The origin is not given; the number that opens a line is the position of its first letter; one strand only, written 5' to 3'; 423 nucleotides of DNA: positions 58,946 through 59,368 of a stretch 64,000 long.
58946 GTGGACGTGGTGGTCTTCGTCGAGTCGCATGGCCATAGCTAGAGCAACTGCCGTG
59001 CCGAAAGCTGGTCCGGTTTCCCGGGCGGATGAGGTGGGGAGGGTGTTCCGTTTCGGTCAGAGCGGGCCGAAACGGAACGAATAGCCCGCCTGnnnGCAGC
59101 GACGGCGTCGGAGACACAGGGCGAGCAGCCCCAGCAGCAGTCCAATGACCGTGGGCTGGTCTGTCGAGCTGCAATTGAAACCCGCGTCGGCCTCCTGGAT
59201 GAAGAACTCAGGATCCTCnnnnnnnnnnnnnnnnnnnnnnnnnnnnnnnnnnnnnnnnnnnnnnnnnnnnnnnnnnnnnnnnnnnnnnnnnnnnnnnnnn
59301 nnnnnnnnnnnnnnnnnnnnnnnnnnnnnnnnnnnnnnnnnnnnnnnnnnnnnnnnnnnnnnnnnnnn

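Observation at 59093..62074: Photosynthesis genes sit in a genome with Myxococcota hallmarks (MYXO-CTERM tail, NtrC-like activators, ECF pairs, lipoprotein-rich secretome)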

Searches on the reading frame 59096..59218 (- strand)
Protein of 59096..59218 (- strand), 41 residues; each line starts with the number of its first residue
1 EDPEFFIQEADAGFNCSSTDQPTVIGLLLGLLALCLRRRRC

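Call 6: search_protein_families(library=ncbifam, proteins=[window:59096-59218:-], max_evalue=10)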
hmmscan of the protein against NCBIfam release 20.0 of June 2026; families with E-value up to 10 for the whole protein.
seq(41 aa): 4 families
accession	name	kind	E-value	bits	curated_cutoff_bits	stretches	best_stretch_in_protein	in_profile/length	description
TIGR03901.2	MYXO-CTERM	domain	5.1e-05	23.6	20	1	15-40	5-33/34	MYXO-CTERM sorting domain-containing protein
TIGR02595.1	PEP_CTERM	domain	0.018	15.9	16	1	23-40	6-23/24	PEP-CTERM sorting domain-containing protein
NF045638.1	Mrt_dep_phytase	exception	0.019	13.7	440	1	8-40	397-427/430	myxosortase-dependent phytase-like phosphatase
TIGR01167.1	LPXTG_anchor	domain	0.07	13.8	15.9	1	19-40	10-32/34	LPXTG cell wall anchor domain-containing protein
